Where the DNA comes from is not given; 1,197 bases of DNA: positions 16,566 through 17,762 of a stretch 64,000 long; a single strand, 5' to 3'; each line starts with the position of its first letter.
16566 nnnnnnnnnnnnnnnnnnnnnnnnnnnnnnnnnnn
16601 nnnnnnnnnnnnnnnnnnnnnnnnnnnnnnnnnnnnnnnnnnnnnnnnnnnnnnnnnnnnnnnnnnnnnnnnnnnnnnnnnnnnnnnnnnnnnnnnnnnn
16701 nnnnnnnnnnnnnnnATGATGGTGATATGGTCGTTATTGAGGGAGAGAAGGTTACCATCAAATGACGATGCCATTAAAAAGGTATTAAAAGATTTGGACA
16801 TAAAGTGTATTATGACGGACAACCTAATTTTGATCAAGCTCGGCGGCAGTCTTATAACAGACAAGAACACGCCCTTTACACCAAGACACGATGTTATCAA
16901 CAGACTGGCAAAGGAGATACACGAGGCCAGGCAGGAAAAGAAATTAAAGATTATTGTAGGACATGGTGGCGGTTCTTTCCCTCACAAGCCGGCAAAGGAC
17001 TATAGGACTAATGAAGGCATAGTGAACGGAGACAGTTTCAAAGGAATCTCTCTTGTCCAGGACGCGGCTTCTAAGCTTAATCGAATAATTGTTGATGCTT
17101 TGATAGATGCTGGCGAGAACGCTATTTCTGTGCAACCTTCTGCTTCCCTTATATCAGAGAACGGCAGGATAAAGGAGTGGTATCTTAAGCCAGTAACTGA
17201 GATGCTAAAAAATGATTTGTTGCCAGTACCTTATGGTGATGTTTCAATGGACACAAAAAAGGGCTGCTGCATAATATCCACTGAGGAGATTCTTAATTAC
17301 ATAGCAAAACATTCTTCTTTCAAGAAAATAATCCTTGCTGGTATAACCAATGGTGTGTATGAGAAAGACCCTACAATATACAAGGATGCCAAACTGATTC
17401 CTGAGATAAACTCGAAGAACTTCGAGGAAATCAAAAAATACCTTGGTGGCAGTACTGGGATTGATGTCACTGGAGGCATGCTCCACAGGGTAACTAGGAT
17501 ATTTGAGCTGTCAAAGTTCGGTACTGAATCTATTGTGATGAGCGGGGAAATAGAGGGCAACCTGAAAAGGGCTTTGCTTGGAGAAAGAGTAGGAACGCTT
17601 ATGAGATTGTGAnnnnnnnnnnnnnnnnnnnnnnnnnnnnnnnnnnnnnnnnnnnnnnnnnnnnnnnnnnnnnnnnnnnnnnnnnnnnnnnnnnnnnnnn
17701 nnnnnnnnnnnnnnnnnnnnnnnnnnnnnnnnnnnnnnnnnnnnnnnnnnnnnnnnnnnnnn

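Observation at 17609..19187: IDI-1-like Nudix protein convergent with IDI-2: two IPP isomerase types side by side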

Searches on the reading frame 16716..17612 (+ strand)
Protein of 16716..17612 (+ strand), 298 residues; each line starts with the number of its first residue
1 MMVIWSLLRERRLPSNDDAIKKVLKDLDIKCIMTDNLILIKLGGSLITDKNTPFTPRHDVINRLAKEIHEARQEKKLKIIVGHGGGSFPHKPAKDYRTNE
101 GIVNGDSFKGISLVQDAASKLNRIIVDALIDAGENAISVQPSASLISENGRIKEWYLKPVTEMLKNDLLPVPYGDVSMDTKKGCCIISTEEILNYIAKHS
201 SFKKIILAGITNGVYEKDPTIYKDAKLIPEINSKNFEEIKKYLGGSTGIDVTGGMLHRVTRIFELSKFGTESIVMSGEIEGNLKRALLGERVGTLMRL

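Call 3: search_protein_families(library=pfam, proteins=[window:16716-17612:+], max_evalue=0.01)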
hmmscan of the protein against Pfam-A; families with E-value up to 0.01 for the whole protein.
window:16716-17612:+ (298 aa): 1 family
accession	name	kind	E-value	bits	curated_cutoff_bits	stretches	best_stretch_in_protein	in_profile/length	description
PF00696.33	AA_kinase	-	6.7e-36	124.6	24.9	1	37-269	2-226/234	Amino acid kinase family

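Call 4: search_protein_families(library=ncbifam, proteins=[window:16716-17612:+], max_evalue=0.01)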
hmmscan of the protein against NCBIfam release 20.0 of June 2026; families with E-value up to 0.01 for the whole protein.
window:16716-17612:+ (298 aa): 8 families
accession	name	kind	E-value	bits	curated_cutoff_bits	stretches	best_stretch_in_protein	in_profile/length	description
NF040647.1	IPPK_Arch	equivalog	3.4e-62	210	120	1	38-295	1-258/259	isopentenyl phosphate kinase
TIGR02076.1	pyrH_arch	equivalog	1.5e-12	47.6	158.05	1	188-295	117-220/222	UMP kinase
NF000338.1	fomA_AB016934.1.gene6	equivalog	2.4e-10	40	550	1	33-283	1-241/266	fosfomycin resistance kinase FomA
TIGR01027.1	proB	equivalog_domain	2.7e-08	33.3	186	1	207-296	163-251/363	glutamate 5-kinase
TIGR02075.1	pyrH_bact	equivalog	5.2e-07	29.5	243.9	1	38-235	4-184/233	UMP kinase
NF000122.1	485965_fosC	equivalog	3.1e-06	27.4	350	1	128-291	16-173/182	fosfomycin resistance kinase FosC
TIGR00761.1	argB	equivalog_domain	5e-06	26.2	151.3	1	38-272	2-228/231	acetylglutamate kinase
NF040622.1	MfnE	equivalog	6.4e-05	22.7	300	0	183-237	115-165/211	[5-(aminomethyl)furan-3-yl]methyl phosphate kinase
